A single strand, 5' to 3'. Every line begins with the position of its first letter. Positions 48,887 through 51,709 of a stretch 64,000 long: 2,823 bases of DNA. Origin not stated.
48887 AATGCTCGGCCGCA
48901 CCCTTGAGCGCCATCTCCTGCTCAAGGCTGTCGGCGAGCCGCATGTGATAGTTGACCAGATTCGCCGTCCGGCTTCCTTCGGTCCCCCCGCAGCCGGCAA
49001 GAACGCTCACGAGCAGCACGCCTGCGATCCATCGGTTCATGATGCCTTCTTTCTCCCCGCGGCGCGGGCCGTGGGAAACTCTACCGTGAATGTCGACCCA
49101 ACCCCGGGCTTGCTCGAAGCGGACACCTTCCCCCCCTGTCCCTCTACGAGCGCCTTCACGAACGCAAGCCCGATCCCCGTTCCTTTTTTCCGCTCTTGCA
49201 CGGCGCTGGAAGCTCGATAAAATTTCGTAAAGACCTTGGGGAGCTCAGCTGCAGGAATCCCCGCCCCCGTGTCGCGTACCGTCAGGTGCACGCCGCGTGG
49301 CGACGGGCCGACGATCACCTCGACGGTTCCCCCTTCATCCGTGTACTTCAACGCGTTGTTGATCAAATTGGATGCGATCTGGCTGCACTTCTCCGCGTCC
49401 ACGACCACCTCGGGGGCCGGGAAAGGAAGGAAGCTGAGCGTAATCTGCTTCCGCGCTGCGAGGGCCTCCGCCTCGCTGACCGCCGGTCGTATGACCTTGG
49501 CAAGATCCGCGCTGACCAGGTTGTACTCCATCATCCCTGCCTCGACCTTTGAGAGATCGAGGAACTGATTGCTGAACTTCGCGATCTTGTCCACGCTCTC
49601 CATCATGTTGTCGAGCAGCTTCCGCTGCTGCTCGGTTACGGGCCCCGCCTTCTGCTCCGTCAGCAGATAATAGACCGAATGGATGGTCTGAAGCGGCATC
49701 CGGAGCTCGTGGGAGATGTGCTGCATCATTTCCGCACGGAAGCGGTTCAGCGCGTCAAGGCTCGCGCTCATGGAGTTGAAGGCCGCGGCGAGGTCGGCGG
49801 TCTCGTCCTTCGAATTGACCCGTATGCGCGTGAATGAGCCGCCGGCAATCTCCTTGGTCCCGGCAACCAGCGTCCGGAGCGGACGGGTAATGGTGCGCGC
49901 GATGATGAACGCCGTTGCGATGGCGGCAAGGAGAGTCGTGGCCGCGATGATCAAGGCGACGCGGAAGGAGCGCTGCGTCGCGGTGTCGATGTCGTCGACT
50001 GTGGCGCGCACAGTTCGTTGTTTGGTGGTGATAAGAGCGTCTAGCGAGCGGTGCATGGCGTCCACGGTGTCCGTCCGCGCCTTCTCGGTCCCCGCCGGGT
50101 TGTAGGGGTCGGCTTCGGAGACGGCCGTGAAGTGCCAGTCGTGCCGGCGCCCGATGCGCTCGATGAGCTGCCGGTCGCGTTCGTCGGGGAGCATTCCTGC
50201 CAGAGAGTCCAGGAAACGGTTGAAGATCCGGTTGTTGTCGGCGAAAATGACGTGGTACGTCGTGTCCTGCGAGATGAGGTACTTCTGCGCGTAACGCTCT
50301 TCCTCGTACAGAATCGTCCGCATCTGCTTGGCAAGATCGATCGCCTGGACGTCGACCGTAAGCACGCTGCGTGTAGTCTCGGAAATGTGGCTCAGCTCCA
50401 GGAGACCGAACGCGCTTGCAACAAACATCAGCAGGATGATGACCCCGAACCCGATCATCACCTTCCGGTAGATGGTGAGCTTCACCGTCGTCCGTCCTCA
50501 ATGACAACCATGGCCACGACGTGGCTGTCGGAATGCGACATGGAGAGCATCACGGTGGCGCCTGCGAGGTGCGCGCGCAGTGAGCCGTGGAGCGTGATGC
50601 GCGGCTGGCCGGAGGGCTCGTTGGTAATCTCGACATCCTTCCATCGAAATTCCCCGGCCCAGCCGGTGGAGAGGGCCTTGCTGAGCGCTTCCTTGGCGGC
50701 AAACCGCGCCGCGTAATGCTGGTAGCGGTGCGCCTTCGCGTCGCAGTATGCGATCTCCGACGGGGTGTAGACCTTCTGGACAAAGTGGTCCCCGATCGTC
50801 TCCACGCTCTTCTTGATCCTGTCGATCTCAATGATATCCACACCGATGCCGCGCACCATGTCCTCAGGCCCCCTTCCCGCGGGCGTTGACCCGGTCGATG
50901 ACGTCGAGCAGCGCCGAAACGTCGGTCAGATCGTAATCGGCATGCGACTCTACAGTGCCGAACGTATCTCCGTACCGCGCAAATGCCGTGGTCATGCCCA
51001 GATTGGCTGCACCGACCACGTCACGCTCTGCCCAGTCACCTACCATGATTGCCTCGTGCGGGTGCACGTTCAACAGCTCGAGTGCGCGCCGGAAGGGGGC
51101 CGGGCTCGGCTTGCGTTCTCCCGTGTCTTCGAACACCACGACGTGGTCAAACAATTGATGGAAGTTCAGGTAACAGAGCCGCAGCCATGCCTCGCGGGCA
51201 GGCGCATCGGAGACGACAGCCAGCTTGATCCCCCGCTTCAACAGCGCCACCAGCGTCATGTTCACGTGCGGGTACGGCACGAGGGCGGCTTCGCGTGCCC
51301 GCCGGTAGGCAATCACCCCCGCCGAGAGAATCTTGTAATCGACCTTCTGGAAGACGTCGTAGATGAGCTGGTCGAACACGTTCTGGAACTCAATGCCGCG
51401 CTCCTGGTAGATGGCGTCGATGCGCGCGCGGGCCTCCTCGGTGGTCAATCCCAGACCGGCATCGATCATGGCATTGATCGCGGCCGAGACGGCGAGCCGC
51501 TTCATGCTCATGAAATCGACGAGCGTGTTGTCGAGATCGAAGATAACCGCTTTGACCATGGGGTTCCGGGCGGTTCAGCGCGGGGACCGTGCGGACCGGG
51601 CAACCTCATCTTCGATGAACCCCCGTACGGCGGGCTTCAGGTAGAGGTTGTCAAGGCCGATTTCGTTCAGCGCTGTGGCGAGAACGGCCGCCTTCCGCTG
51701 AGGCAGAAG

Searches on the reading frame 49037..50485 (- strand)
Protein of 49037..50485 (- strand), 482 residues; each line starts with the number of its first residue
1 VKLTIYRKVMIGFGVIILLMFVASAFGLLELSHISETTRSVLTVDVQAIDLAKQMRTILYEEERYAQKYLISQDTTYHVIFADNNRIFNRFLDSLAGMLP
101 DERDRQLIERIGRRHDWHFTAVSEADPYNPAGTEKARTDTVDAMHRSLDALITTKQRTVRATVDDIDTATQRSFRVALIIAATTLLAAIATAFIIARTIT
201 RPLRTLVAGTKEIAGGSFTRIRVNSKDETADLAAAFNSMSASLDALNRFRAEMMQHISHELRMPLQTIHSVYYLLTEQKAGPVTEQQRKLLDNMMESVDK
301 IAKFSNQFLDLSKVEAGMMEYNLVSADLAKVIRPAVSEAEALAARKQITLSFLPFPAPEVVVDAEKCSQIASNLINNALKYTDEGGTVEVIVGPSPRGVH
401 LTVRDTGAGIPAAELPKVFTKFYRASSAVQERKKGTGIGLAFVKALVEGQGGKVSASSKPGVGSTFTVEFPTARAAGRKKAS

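Call 8: search_protein_families(library=pfam, proteins=[window:49037-50485:-], max_evalue=0.001)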
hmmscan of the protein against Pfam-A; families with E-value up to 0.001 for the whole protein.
window:49037-50485:- (482 aa): 5 families
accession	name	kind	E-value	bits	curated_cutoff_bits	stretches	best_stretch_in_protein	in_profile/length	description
PF02518.31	HATPase_c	-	2e-27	96.2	26.4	1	363-473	2-110/111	Histidine kinase-, DNA gyrase B-, and HSP90-like ATPase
PF00672.30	HAMP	-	1.1e-12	48.5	25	1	195-244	2-52/53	HAMP domain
PF00512.31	HisKA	-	2.8e-12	46.9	26.9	1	250-317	2-66/66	His Kinase A (phospho-acceptor) domain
PF12729.13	4HB_MCP_1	-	1.6e-09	38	27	1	2-76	1-75/181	Four helix bundle sensory module for signal transduction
PF13581.12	HATPase_c_2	-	3.3e-05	24.3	27.4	1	366-448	31-110/127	Histidine kinase-like ATPase domain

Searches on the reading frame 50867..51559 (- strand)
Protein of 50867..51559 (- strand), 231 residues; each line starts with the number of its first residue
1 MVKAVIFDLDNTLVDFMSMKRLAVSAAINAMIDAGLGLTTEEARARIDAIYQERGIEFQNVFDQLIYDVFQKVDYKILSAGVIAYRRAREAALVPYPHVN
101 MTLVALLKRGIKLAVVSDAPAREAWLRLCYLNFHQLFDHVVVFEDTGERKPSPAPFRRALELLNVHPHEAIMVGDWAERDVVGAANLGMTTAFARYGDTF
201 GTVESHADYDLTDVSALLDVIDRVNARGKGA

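Call 23: search_protein_families(library=pfam, proteins=[window:50867-51559:-], max_evalue=0.001)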
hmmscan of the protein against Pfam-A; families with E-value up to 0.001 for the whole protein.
window:50867-51559:- (231 aa): 4 families
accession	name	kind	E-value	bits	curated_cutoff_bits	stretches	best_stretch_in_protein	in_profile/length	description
PF13419.12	HAD_2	-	2.5e-26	93.3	23.8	1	5-193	1-177/178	Haloacid dehalogenase-like hydrolase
PF00702.32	Hydrolase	-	4e-26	93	26.4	1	2-188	1-191/191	haloacid dehalogenase-like hydrolase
PF13242.12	Hydrolase_like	-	1.7e-11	44.3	22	1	149-202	3-56/75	HAD-hyrolase-like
PF12710.13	HAD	-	1.7e-06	29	27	1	5-148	1-142/189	haloacid dehalogenase-like hydrolase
